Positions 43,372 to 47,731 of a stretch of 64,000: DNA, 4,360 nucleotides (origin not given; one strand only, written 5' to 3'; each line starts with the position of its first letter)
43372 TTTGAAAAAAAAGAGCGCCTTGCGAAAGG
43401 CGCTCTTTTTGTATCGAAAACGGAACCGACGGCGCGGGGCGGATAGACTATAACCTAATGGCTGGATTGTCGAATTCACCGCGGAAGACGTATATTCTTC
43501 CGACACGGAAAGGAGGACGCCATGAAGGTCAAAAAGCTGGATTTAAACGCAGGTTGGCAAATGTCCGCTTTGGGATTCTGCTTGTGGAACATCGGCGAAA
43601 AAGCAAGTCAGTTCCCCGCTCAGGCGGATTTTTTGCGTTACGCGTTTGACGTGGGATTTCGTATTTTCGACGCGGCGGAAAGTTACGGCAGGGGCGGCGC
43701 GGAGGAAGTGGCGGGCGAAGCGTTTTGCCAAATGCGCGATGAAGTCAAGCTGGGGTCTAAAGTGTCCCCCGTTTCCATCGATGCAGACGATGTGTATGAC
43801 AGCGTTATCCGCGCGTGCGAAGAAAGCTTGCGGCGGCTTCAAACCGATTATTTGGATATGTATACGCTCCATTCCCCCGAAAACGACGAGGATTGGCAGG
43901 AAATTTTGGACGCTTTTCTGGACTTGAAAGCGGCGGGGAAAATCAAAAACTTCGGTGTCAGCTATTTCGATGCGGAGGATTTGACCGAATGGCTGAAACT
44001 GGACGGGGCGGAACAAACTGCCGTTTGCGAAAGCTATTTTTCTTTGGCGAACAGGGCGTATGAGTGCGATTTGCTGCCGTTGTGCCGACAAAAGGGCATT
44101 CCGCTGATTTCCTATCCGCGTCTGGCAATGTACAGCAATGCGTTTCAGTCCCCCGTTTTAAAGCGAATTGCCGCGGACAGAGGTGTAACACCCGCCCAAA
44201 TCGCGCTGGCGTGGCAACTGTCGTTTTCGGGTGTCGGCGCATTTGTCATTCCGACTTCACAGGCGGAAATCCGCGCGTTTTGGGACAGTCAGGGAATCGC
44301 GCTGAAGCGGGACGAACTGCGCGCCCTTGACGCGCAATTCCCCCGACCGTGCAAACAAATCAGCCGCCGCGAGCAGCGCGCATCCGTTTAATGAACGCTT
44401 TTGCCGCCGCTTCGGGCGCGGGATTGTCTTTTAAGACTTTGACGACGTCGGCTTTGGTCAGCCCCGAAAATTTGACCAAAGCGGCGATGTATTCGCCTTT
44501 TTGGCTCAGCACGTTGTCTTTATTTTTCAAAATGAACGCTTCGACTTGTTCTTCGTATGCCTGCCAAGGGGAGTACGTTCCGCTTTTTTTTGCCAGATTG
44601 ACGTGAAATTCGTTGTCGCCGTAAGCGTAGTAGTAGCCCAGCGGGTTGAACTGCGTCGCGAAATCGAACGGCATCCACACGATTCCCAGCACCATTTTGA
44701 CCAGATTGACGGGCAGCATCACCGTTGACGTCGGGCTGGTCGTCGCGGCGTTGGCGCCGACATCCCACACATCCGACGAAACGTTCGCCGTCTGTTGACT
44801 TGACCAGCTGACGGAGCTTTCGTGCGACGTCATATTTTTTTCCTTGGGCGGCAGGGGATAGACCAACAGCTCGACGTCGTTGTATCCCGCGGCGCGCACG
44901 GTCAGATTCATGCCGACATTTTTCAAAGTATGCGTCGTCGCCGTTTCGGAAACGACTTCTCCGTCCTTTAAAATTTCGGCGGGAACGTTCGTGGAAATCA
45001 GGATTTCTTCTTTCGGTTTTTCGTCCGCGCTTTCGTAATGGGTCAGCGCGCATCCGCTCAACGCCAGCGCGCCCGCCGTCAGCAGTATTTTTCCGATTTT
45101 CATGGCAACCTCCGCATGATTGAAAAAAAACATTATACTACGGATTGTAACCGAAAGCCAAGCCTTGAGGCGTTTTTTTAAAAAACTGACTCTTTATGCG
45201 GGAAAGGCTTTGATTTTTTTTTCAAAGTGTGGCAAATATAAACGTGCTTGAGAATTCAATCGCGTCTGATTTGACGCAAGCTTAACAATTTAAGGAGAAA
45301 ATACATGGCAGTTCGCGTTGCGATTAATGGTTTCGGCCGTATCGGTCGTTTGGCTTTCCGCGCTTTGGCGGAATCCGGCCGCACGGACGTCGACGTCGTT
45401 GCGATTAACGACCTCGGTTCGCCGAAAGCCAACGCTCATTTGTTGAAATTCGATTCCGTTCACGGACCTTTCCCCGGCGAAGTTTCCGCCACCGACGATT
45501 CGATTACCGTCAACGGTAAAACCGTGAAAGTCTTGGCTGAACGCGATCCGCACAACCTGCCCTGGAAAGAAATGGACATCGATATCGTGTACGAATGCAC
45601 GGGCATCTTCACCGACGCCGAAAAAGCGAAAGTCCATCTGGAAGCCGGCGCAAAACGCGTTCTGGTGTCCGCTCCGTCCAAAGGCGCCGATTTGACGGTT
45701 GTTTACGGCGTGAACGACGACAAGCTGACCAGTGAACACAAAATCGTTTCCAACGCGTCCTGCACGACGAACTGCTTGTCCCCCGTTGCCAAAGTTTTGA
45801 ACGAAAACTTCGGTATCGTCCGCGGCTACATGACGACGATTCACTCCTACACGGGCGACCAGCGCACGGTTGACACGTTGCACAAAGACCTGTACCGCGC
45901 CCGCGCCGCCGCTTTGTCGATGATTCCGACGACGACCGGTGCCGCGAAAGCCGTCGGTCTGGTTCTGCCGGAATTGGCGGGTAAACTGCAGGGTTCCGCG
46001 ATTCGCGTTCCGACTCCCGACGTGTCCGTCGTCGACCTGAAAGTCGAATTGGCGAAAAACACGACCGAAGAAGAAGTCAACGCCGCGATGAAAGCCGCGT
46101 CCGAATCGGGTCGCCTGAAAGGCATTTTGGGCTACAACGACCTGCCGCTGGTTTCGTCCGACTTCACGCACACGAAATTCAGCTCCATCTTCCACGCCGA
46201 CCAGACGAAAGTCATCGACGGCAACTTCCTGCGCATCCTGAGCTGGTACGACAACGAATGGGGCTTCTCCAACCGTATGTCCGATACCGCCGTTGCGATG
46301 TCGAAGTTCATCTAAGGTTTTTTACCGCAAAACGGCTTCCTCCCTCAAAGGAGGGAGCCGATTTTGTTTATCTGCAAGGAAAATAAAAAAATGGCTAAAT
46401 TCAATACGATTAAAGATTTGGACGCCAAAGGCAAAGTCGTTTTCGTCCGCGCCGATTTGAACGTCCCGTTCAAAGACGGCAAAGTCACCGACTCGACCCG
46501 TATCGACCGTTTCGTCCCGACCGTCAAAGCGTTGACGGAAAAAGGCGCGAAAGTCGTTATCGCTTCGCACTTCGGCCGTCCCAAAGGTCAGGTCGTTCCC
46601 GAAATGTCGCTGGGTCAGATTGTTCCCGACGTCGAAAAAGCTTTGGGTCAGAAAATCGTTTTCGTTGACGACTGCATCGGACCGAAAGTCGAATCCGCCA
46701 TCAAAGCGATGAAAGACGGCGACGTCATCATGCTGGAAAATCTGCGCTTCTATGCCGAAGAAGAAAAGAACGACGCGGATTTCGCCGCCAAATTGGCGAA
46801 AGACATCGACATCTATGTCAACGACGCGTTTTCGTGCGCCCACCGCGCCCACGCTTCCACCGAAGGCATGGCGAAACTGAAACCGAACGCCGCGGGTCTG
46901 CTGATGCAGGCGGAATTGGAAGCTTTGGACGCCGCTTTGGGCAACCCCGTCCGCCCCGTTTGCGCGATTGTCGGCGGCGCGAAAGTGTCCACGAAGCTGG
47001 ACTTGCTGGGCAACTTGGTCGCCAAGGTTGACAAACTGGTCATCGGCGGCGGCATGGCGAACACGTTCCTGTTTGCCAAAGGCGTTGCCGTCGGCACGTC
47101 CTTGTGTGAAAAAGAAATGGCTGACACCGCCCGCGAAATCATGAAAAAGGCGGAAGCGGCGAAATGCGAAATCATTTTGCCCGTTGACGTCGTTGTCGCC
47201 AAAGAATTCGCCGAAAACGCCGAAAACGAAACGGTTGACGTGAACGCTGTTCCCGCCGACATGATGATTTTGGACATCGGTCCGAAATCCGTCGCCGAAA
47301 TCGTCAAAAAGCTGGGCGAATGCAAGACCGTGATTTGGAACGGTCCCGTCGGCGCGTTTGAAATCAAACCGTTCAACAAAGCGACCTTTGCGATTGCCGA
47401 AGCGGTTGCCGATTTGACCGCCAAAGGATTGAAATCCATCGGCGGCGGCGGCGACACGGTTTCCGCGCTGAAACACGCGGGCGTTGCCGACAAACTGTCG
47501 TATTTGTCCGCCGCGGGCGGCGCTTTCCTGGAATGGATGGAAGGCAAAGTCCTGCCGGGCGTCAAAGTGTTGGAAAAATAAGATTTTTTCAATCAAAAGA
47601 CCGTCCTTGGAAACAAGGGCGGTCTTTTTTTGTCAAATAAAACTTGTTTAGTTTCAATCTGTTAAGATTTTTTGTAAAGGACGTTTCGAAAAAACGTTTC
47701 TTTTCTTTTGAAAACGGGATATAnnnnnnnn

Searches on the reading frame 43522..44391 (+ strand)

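Call 12: search_protein_families(library=ncbifam, proteins=[window:43522-44391:+], max_evalue=0.00001)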
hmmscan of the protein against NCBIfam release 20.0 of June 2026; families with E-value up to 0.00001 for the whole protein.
window:43522-44391:+ (289 aa): 7 families
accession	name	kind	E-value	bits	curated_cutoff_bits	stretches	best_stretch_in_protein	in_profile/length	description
NF008377.0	PRK11172.1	equivalog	3.8e-26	91.9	327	1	36-268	20-246/267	2,5-didehydrogluconate reductase DkgB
NF049922.1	MethglyxlRedYdjG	equivalog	7.8e-19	67.9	550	1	9-202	8-221/326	NADH-dependent methylglyoxal reductase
NF008598.0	PRK11565.1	equivalog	3.8e-18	65.6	425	1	6-267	7-255/275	2,5-didehydrogluconate reductase DkgA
NF007695.0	PRK10376.1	subfamily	4.3e-16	58.8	280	1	35-271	43-285/290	oxidoreductase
NF007912.0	PRK10625.1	equivalog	8.1e-16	58.3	415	1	13-122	12-137/346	NADP(H)-dependent aldo-keto reductase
NF007388.0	PRK09912.1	subfamily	2.1e-13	49.9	448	1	10-199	21-223/346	L-glyceraldehyde 3-phosphate reductase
TIGR01293.1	Kv_beta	subfamily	3.3e-10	39.5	365.4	1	9-156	8-161/319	voltage-dependent potassium channel subunit beta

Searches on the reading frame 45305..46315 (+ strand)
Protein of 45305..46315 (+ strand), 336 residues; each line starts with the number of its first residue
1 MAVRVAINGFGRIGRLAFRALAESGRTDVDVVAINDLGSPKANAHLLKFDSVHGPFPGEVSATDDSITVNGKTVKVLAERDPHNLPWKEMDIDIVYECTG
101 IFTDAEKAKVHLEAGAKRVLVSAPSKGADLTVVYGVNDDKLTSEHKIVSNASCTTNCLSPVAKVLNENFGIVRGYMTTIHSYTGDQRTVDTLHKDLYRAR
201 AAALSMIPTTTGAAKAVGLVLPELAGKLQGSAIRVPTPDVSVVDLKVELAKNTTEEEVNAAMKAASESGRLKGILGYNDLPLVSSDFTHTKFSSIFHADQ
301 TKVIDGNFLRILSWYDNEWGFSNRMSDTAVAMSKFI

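Call 12: search_protein_families(library=ncbifam, proteins=[window:45305-46315:+], max_evalue=0.00001)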
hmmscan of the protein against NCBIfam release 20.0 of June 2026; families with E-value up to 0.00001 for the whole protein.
window:45305-46315:+ (336 aa): 10 families
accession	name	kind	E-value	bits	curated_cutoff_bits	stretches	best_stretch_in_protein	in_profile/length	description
TIGR01534.1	GAPDH-I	equivalog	5.3e-136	453.2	367.2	1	4-326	1-329/330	type I glyceraldehyde-3-phosphate dehydrogenase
NF005641.0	PRK07403.1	equivalog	1.1e-133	445.7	616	1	3-330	2-330/337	type I glyceraldehyde-3-phosphate dehydrogenase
NF005830.0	PRK07729.1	equivalog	4.7e-132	440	546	1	1-329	1-327/343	glyceraldehyde-3-phosphate dehydrogenase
NF010058.0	PRK13535.1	equivalog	2.3e-117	391.9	539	1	1-334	1-335/339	erythrose-4-phosphate dehydrogenase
NF033735.1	G3PDH_Arsen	exception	1.1e-114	383.3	450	1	5-328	1-322/323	ArsJ-associated glyceraldehyde-3-phosphate dehydrogenase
TIGR01532.1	E4PD_g-proteo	equivalog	6.9e-114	380.5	530.55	1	4-327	1-325/325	erythrose-4-phosphate dehydrogenase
NF011954.0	PRK15425.1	equivalog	4.6e-110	367.8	662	1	1-334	1-331/331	glyceraldehyde-3-phosphate dehydrogenase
NF006512.0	PRK08955.1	equivalog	9.4e-101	337.5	563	1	1-330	1-328/334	glyceraldehyde-3-phosphate dehydrogenase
NF006139.0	PRK08289.1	equivalog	1.3e-90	304.3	431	1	5-332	131-469/480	glyceraldehyde-3-phosphate dehydrogenase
NF003251.0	PRK04207.1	equivalog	4e-08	32.7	185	1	2-265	2-245/343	type II glyceraldehyde-3-phosphate dehydrogenase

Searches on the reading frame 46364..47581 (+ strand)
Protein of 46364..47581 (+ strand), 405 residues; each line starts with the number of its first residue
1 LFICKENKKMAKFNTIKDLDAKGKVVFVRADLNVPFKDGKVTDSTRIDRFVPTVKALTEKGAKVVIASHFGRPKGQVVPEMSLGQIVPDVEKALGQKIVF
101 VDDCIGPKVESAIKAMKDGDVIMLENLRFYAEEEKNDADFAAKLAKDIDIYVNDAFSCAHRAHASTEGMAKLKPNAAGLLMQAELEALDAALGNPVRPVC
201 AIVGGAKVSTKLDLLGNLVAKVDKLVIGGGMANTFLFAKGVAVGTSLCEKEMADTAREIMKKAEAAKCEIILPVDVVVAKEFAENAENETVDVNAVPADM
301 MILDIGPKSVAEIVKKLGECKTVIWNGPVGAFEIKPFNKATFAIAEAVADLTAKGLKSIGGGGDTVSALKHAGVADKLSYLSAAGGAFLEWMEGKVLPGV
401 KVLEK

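Call 12: search_protein_families(library=ncbifam, proteins=[window:46364-47581:+], max_evalue=0.00001)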
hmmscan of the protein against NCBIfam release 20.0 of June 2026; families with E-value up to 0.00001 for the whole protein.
window:46364-47581:+ (405 aa): 1 family
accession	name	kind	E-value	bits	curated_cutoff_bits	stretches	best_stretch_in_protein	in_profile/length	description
NF010569.0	PRK13962.1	equivalog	1.7e-144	482.5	883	1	14-403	4-391/645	bifunctional phosphoglycerate kinase/triosephosphate isomerase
